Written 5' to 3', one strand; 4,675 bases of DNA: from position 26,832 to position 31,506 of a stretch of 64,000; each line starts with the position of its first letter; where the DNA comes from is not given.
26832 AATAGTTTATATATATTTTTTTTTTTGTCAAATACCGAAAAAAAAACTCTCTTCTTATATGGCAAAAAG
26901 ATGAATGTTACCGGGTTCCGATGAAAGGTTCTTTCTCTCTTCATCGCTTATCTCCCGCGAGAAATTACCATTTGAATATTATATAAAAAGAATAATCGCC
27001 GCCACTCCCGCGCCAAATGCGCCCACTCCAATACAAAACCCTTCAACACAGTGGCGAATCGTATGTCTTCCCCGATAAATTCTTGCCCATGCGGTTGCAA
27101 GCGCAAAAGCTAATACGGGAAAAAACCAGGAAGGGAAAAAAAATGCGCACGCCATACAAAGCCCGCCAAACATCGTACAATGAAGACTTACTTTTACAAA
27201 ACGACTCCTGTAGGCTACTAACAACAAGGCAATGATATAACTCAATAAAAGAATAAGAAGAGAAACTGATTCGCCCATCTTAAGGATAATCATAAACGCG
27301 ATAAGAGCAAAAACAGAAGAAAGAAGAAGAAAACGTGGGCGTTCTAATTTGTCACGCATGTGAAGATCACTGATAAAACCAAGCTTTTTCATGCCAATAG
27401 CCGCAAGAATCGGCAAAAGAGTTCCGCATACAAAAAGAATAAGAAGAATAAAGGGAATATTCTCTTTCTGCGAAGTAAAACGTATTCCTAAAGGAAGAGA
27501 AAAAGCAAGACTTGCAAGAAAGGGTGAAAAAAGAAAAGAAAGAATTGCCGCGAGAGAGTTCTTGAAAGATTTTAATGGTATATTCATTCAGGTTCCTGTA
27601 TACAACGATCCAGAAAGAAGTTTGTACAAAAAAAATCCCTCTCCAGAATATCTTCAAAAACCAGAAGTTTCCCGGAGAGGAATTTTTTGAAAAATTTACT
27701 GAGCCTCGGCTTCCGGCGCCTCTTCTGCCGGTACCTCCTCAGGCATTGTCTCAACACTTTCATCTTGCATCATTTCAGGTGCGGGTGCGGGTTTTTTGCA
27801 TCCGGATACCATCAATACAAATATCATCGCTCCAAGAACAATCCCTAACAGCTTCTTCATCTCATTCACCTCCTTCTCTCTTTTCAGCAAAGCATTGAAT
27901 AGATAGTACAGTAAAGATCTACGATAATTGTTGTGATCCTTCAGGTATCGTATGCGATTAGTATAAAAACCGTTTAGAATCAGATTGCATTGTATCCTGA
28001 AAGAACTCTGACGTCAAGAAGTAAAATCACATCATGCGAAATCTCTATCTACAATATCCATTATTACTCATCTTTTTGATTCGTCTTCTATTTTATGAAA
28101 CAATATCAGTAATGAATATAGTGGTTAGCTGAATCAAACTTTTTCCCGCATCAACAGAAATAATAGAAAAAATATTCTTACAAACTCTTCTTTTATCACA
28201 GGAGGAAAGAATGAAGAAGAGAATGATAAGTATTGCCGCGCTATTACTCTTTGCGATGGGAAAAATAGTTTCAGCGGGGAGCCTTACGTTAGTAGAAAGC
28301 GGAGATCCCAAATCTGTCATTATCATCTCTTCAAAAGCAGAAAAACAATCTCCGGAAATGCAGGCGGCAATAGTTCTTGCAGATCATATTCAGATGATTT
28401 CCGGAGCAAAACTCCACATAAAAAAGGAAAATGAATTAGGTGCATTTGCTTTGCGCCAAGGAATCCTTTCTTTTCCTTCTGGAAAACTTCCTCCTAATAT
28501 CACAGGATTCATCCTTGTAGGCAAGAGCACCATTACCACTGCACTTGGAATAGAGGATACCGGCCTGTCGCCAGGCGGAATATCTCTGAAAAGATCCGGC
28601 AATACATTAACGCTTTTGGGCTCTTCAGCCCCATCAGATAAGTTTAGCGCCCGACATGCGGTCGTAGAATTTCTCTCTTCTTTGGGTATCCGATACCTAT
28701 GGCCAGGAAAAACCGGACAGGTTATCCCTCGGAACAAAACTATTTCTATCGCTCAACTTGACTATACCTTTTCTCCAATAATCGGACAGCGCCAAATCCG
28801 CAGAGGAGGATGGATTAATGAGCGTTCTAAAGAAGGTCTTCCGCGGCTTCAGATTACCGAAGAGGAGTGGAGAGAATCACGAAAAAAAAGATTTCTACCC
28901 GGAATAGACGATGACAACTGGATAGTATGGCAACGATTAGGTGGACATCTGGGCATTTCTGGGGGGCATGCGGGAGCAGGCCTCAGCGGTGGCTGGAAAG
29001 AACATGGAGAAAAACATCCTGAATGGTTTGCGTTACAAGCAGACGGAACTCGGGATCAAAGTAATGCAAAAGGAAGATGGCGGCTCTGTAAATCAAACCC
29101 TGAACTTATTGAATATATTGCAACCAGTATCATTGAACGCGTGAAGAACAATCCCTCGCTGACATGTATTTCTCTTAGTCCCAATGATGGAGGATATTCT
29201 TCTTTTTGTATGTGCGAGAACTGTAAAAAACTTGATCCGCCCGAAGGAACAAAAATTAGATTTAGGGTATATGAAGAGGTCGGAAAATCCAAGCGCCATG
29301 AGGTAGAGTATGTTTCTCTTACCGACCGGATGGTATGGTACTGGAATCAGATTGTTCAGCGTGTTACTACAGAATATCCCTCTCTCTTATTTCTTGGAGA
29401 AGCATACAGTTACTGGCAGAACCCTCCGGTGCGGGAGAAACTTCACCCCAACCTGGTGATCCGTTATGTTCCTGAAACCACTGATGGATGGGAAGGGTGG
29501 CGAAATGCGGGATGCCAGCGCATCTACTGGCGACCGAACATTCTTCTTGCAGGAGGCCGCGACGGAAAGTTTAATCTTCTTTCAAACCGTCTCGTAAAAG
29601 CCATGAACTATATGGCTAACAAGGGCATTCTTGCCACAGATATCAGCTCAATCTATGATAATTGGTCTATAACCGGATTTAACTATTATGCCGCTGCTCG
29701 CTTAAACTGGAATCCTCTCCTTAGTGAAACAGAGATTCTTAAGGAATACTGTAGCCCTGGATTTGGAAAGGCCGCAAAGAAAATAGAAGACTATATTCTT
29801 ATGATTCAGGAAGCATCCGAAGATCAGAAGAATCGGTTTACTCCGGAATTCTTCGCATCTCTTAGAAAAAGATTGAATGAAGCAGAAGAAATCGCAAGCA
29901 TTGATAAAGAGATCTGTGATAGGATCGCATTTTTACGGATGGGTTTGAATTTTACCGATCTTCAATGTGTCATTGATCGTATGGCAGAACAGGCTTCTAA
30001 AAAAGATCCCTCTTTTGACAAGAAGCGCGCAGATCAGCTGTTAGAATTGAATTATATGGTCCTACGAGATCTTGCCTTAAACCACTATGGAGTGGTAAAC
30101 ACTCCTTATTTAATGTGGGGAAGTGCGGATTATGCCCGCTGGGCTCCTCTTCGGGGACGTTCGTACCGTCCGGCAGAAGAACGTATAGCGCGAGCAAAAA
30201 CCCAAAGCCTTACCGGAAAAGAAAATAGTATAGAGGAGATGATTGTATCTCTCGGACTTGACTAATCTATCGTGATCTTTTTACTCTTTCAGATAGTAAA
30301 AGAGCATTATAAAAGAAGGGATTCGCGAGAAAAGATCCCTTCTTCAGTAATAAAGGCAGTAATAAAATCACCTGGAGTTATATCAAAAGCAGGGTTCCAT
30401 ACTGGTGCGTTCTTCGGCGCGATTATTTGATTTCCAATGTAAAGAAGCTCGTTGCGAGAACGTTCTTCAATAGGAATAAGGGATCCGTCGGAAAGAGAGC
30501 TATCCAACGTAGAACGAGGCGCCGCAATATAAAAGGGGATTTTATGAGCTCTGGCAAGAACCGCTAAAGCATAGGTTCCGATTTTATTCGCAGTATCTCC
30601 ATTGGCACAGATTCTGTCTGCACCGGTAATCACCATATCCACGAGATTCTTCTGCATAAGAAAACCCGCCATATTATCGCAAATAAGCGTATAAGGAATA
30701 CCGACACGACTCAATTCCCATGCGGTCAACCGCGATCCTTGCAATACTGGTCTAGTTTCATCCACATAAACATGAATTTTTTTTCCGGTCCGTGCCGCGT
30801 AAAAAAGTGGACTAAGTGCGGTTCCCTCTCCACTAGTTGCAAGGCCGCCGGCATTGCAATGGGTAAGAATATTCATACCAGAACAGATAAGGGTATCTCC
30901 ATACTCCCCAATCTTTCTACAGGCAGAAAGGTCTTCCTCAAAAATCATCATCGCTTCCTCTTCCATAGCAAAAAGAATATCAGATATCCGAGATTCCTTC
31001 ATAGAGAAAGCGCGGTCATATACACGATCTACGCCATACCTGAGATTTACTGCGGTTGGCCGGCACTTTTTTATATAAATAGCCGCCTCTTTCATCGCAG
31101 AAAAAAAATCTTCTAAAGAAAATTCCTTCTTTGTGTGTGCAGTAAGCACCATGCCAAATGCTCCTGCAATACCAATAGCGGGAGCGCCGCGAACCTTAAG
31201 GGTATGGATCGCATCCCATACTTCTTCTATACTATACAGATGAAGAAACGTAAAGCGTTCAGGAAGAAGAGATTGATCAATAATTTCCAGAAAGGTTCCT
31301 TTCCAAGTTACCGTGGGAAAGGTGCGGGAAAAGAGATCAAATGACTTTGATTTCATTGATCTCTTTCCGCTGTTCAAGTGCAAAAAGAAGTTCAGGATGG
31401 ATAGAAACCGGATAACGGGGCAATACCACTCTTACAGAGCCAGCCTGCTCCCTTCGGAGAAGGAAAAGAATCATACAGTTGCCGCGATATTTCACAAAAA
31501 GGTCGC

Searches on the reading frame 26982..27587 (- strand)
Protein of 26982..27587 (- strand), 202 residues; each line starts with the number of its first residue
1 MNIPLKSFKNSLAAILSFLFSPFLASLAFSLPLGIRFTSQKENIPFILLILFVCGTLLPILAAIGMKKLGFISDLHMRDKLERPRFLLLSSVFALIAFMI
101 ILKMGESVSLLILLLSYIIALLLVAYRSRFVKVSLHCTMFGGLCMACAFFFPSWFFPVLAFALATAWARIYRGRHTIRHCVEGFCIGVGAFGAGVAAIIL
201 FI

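Call 27: search_protein_families(library=pfam, proteins=[window:26982-27587:-], max_evalue=0.001)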
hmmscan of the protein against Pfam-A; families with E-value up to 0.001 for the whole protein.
window:26982-27587:- (202 aa): 1 family
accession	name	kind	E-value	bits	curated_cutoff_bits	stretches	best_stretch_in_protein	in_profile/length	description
PF01569.27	PAP2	-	0.00018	21.7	27.2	1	130-191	51-118/130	PAP2 superfamily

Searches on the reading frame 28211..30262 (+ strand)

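Call 27: search_protein_families(library=pfam, proteins=[window:28211-30262:+], max_evalue=0.001)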
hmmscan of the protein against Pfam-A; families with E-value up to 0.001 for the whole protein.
window:28211-30262:+ (684 aa): 1 family
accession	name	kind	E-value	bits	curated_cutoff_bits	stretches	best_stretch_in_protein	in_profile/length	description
PF16126.11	DUF4838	-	4.9e-38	131.5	26.6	2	164-421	1-200/325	Domain of unknown function (DUF4838)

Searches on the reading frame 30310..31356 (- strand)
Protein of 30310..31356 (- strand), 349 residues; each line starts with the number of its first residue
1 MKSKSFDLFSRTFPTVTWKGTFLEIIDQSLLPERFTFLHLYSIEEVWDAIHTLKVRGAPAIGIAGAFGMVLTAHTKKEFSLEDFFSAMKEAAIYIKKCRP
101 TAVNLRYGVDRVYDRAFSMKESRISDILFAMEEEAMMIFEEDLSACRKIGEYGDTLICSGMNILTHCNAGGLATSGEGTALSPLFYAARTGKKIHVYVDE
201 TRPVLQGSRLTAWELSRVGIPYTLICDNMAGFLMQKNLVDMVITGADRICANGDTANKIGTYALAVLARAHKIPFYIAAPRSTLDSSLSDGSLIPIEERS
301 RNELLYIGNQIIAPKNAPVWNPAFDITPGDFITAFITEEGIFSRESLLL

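Call 27: search_protein_families(library=pfam, proteins=[window:30310-31356:-], max_evalue=0.001)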
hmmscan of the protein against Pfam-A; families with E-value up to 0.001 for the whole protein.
window:30310-31356:- (349 aa): 1 family
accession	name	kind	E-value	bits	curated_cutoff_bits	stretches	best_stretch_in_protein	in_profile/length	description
PF01008.23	IF-2B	-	6.7e-85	285.1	22.4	1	54-342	1-278/280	Initiation factor 2 subunit family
